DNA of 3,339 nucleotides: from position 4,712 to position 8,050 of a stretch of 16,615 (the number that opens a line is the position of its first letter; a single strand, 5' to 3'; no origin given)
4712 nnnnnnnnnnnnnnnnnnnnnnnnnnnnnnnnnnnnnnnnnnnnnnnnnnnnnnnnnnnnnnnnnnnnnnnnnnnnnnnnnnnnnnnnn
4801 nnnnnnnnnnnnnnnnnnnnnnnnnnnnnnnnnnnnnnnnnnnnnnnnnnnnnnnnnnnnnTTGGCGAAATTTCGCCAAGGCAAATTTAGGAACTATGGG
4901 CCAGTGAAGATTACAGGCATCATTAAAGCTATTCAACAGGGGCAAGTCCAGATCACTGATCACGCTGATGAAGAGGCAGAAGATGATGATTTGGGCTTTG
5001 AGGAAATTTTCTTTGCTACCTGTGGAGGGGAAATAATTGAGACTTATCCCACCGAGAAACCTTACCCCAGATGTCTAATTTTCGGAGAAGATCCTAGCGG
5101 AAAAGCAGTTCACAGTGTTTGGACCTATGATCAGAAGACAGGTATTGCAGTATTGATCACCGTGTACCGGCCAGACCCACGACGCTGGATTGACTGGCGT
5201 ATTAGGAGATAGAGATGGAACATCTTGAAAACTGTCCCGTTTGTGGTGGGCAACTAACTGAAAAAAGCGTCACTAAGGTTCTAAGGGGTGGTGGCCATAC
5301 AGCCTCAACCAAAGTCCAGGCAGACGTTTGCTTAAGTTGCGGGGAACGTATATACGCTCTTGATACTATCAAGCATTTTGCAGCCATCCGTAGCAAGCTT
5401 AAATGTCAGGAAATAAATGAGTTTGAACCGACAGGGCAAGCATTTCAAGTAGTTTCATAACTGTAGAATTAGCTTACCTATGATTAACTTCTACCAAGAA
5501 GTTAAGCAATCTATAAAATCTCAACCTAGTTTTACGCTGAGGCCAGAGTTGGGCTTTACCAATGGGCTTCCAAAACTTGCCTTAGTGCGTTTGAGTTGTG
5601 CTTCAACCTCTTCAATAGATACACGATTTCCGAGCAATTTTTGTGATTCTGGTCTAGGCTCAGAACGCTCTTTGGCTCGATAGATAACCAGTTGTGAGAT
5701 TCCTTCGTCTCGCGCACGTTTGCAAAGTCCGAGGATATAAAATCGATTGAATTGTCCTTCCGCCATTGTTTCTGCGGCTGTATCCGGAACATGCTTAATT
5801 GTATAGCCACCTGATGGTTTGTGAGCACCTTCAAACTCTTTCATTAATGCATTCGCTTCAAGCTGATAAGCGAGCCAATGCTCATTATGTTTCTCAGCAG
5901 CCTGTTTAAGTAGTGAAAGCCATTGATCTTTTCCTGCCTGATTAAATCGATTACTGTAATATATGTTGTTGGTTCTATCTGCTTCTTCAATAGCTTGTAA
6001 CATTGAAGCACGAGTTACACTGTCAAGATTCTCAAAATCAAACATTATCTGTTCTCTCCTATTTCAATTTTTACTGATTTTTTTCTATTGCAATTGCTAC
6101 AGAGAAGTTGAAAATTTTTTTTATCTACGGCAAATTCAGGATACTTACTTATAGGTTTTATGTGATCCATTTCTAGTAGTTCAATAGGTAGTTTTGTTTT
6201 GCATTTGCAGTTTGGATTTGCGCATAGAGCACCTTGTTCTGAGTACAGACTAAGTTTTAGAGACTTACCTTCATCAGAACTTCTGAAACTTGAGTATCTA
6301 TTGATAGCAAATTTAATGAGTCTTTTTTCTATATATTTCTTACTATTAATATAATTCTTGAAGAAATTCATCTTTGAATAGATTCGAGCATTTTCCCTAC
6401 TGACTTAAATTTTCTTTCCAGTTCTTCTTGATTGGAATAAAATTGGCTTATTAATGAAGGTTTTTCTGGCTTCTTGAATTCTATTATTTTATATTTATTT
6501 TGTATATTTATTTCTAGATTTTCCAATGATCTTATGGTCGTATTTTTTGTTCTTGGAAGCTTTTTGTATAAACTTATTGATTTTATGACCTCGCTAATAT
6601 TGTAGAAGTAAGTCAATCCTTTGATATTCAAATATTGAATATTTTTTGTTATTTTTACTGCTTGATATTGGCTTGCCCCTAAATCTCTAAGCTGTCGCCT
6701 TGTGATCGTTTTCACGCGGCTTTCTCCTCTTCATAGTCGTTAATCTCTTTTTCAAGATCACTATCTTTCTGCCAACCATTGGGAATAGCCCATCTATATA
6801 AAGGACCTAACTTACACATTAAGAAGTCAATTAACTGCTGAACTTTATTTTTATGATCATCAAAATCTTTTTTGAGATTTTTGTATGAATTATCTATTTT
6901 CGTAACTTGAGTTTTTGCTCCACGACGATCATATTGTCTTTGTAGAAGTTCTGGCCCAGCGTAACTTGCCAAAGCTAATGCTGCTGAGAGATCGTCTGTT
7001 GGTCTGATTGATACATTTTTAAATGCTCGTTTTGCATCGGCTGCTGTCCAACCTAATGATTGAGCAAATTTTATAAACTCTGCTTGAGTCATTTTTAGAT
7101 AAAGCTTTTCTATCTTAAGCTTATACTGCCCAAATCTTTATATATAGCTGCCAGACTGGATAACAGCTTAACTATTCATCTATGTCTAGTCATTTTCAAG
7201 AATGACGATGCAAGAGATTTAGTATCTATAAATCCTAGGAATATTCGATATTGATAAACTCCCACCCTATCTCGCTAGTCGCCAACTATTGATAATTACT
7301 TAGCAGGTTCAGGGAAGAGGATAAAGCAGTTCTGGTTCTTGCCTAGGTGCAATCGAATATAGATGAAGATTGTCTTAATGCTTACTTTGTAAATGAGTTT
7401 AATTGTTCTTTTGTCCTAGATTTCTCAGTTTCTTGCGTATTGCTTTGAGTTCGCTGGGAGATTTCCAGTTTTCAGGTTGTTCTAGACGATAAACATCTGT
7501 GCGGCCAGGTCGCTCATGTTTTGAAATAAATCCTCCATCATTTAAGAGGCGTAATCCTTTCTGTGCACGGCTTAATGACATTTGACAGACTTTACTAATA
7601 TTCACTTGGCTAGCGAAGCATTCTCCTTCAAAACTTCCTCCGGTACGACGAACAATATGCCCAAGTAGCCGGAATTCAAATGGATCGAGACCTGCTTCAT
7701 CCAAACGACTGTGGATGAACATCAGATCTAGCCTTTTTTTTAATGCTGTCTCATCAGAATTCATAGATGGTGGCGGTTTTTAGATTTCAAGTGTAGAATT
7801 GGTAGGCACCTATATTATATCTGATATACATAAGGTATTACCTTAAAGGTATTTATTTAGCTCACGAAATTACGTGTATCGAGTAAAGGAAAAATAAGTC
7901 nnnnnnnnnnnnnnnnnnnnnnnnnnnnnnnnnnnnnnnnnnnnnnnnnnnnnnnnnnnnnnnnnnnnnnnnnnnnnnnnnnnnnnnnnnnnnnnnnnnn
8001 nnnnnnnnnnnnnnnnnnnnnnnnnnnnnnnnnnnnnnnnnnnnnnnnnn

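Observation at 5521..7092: Very AT-rich four-gene operon with overlapping start/stop codons, containing an HNH nuclease and three unknowns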

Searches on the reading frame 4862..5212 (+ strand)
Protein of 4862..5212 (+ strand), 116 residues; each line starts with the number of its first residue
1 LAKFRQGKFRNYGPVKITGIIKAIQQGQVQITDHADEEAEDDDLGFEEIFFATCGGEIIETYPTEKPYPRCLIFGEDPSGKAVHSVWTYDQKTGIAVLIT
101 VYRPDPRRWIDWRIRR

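Call 4: search_protein_families(library=pfam, proteins=[window:4862-5212:+], max_evalue=0.1)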
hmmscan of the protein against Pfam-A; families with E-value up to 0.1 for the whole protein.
window:4862-5212:+ (116 aa): 2 families
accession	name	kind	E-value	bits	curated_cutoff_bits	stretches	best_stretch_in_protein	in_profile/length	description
PF14076.12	DUF4258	-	1.8e-18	67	25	1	31-103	1-71/71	Domain of unknown function (DUF4258)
PF11178.13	DUF2963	-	0.008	16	22.6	1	79-107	4-32/52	Protein of unknown function (DUF2963)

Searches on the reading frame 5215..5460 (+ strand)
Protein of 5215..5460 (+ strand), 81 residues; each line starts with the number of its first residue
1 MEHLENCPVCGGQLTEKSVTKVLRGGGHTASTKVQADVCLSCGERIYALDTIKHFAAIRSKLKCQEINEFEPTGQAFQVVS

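Call 4: search_protein_families(library=pfam, proteins=[window:5215-5460:+], max_evalue=0.1)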
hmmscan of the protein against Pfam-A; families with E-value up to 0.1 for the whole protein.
window:5215-5460:+ (81 aa): 10 families
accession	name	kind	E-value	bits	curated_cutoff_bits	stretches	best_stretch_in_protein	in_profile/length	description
PF23455.1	DUF7129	-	0.0023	18.1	30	0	2-19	25-42/45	Domain of unknown function (DUF7129)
PF15731.11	MqsA_antitoxin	-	0.0094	16.5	30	1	6-63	2-61/131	Antitoxin component of bacterial toxin-antitoxin system, MqsA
PF13453.11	Zn_ribbon_TFIIB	-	0.02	14.7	22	0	6-16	1-11/41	Transcription factor zinc-finger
PF03119.21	DNA_ligase_ZBD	-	0.021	15.1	25.8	0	6-17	1-12/27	NAD-dependent DNA ligase C4 zinc finger domain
PF11781.13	Zn_ribbon_RRN7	-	0.045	13.9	27.1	0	2-12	2-12/32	Zinc-finger of RNA-polymerase I-specific TFIIB, Rrn7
PF04423.19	Rad50_zn_hook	-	0.048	13.9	24.3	1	6-23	21-38/52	Rad50 zinc hook motif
PF12773.13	DZR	-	0.05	14.2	27.3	0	5-46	13-34/45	Double zinc ribbon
PF19817.4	DUF6300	-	0.051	14.1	27.8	1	2-70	7-77/110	Family of unknown function (DUF6300)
PF09723.15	Zn_ribbon_8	-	0.073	13.5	34.4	0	4-17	26-39/41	Zinc ribbon domain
PF05605.18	zf-Di19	-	0.09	13.5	27.5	0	6-56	4-50/54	Drought induced 19 protein (Di19), zinc-binding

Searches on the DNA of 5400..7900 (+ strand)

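Call 8: search_dna_similar(query=window:5400-7900:+, collection=plasmids, mode=near)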
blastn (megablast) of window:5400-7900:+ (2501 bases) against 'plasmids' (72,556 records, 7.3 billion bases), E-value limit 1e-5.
No match.
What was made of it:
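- Tried and rejected: Megablast of the locus against PLSDB: no match (call 8).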
